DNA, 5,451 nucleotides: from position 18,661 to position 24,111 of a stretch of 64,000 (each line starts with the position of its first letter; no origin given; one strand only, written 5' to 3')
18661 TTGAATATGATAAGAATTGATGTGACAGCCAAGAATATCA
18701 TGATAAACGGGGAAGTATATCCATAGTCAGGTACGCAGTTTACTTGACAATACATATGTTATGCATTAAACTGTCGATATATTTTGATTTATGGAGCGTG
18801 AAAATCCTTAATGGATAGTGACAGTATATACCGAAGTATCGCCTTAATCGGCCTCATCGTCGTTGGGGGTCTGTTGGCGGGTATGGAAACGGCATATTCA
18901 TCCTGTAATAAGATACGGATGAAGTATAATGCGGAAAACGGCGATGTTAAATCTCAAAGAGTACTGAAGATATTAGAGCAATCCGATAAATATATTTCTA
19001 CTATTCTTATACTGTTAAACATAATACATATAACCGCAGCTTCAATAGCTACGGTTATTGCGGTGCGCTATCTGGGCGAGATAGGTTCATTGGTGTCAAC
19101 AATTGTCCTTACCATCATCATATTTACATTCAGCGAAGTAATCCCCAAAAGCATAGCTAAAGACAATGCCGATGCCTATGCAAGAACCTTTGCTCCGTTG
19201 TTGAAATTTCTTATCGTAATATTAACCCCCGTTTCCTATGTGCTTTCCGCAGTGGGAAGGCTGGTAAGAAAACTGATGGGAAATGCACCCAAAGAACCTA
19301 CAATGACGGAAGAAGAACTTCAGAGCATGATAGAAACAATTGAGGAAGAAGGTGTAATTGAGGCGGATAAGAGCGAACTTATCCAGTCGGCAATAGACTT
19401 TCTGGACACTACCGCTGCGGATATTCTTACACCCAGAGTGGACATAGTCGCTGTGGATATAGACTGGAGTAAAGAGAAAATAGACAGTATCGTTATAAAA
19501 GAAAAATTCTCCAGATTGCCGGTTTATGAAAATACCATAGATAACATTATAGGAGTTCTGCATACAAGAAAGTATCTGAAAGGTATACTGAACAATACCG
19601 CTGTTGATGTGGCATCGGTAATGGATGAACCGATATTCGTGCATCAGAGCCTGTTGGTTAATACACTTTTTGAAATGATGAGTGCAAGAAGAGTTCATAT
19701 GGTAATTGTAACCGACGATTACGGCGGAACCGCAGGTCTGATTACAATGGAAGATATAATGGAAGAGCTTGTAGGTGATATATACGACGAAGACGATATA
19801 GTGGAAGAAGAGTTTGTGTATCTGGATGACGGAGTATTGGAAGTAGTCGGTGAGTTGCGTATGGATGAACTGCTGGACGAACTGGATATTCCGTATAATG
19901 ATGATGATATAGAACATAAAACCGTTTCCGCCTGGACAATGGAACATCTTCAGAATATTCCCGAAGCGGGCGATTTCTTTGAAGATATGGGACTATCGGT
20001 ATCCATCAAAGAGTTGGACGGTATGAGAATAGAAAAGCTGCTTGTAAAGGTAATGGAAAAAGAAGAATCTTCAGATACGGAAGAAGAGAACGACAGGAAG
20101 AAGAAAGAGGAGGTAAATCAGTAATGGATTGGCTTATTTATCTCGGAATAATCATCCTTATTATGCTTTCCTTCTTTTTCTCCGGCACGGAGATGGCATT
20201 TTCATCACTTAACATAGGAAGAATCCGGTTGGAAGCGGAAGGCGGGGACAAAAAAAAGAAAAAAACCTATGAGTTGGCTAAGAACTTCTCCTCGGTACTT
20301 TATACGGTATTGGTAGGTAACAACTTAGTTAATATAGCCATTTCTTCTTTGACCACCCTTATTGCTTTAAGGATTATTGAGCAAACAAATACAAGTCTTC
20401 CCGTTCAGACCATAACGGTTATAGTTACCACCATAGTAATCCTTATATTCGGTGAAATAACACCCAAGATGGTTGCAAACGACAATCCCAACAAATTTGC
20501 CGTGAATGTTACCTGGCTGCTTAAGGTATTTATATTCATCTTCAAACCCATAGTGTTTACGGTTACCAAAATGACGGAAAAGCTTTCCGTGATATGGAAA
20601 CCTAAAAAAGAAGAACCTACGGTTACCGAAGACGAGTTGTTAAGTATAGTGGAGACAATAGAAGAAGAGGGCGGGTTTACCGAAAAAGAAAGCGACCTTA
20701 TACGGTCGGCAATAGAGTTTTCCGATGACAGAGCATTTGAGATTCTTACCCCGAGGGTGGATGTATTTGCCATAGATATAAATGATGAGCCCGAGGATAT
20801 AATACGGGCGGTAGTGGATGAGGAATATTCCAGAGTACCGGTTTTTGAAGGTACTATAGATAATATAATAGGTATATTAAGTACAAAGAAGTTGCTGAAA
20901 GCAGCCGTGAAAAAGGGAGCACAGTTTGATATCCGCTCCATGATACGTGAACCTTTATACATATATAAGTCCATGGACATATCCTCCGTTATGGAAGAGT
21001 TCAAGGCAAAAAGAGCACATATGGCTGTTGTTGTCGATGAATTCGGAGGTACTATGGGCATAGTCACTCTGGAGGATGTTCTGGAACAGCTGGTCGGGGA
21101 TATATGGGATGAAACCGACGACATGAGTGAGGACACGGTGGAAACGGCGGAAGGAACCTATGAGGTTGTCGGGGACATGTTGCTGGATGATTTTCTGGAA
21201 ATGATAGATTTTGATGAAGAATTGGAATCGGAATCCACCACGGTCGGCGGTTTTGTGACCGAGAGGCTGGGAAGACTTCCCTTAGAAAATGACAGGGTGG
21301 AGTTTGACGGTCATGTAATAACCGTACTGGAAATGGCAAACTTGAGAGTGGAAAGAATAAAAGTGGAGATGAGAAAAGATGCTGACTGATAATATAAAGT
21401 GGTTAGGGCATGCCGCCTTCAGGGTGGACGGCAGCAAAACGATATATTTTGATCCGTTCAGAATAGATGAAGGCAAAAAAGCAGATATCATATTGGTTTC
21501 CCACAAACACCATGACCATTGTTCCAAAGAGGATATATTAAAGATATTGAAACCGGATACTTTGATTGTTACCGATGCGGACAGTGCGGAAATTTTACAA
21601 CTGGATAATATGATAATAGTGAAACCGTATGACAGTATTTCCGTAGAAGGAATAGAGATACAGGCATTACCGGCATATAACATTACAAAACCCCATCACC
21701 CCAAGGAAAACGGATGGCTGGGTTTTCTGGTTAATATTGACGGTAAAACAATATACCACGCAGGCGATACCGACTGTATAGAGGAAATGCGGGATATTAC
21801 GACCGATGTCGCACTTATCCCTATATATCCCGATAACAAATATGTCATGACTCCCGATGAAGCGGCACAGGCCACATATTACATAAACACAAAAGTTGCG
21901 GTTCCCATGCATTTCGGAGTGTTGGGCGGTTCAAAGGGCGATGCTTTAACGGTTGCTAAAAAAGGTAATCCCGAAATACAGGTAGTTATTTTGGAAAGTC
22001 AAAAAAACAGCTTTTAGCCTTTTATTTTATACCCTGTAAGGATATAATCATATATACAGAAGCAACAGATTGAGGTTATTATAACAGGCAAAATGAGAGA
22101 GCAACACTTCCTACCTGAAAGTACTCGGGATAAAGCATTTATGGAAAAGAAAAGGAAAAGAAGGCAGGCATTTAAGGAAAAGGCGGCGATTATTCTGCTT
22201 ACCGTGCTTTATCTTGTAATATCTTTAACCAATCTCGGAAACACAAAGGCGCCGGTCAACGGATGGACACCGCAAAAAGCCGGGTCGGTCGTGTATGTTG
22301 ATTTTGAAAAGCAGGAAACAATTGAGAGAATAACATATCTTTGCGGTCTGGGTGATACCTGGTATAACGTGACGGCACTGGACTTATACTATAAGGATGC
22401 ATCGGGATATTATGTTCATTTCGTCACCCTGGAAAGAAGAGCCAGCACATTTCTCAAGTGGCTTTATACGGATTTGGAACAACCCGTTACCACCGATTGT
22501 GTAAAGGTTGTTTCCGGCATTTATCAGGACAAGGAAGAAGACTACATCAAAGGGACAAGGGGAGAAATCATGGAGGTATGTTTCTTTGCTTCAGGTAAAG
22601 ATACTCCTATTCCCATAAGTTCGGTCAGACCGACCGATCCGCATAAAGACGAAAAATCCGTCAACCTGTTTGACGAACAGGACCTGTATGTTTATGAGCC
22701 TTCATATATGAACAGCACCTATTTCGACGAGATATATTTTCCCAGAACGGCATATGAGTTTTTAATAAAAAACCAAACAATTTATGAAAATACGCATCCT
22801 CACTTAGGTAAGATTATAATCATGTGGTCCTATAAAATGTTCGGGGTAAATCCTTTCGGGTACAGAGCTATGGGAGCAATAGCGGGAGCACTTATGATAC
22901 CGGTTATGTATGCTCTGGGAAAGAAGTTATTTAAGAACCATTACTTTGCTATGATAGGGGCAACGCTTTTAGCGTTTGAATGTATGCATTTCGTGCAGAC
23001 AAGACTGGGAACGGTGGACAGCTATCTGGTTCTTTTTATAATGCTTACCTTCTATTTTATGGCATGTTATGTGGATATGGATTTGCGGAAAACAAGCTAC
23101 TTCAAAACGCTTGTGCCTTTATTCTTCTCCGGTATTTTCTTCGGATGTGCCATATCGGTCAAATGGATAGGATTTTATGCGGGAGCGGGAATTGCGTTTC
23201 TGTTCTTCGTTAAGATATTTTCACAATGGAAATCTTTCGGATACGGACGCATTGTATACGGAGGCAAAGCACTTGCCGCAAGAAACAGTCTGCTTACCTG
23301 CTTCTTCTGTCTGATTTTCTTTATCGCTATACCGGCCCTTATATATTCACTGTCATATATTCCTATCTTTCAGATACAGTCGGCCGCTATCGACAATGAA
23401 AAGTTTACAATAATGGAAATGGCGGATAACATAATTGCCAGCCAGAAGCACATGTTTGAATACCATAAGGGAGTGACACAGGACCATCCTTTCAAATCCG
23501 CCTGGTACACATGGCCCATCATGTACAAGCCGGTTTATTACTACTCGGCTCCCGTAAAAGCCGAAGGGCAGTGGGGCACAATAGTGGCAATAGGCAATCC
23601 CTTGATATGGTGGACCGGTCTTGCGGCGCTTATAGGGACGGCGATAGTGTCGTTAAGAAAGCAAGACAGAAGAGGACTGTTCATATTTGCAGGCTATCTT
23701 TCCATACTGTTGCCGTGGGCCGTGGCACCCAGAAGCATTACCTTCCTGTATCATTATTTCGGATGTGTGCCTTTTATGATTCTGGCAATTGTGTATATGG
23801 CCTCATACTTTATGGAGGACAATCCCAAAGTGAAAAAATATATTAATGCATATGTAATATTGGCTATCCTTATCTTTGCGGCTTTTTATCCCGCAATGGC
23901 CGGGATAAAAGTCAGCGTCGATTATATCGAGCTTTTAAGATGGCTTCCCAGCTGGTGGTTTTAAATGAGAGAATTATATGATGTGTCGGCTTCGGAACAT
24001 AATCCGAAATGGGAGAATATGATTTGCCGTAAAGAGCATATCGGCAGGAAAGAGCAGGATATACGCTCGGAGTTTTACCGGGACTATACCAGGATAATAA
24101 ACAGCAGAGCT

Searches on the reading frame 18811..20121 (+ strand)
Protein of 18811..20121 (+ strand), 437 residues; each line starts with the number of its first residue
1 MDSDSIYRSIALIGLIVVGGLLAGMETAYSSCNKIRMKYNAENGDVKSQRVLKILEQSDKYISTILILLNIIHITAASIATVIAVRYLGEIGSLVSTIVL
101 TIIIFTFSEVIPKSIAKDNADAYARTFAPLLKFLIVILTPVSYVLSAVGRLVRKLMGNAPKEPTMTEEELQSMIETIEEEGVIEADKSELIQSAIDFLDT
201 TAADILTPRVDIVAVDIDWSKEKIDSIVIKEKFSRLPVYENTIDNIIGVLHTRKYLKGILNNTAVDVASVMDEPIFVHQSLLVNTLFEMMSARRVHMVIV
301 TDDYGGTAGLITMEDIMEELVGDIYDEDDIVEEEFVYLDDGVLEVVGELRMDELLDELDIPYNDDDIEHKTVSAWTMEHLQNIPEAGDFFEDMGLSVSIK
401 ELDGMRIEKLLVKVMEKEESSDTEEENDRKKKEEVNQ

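Call 69: search_protein_families(library=pfam, proteins=[window:18811-20121:+], max_evalue=0.0001)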
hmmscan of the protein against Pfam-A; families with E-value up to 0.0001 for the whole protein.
window:18811-20121:+ (437 aa): 3 families
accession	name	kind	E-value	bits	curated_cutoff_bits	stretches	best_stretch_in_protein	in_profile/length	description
PF01595.25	CNNM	-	4.4e-46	157.3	28.4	1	11-186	2-180/181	Cyclin M transmembrane N-terminal domain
PF03471.22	CorC_HlyC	-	6.5e-12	45.7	27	1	338-414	3-79/81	Transporter associated domain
PF00571.33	CBS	-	3.5e-10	40.5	24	1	267-321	1-56/57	CBS domain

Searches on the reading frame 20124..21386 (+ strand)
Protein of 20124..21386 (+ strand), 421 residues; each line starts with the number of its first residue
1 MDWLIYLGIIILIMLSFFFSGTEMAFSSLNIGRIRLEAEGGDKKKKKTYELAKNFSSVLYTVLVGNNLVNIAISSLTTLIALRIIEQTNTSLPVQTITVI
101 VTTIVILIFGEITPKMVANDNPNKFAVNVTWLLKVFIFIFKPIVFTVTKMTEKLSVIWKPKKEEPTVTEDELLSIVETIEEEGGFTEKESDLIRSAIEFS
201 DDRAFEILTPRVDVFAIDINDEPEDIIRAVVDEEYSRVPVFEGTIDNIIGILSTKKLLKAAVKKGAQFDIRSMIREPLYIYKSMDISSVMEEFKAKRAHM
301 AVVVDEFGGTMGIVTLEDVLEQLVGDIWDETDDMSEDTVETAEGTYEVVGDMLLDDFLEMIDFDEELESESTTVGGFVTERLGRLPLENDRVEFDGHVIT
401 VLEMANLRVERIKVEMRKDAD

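Call 69: search_protein_families(library=pfam, proteins=[window:20124-21386:+], max_evalue=0.0001)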
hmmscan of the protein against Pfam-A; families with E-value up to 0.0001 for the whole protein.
window:20124-21386:+ (421 aa): 3 families
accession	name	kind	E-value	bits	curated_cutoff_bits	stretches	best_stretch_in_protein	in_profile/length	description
PF01595.25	CNNM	-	1.8e-44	152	28.4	1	8-189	2-181/181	Cyclin M transmembrane N-terminal domain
PF03471.22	CorC_HlyC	-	1e-16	61.1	27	1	340-416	2-79/81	Transporter associated domain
PF00571.33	CBS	-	1e-14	55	24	1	269-324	3-56/57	CBS domain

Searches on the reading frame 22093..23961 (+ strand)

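Call 69: search_protein_families(library=pfam, proteins=[window:22093-23961:+], max_evalue=0.0001)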
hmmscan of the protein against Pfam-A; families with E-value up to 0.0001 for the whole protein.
window:22093-23961:+ (623 aa): 3 families
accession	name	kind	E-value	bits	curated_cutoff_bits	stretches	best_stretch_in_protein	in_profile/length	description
PF02366.24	PMT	-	2.7e-21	76.7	22.7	1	191-424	21-239/245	Dolichyl-phosphate-mannose-protein mannosyltransferase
PF16192.10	PMT_4TMC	-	6.7e-21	75.1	32.4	1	446-621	4-202/202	C-terminal four TMM region of protein-O-mannosyltransferase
PF13231.12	PMT_2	-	1.1e-10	42.4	26.1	1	235-373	2-132/160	Dolichyl-phosphate-mannose-protein mannosyltransferase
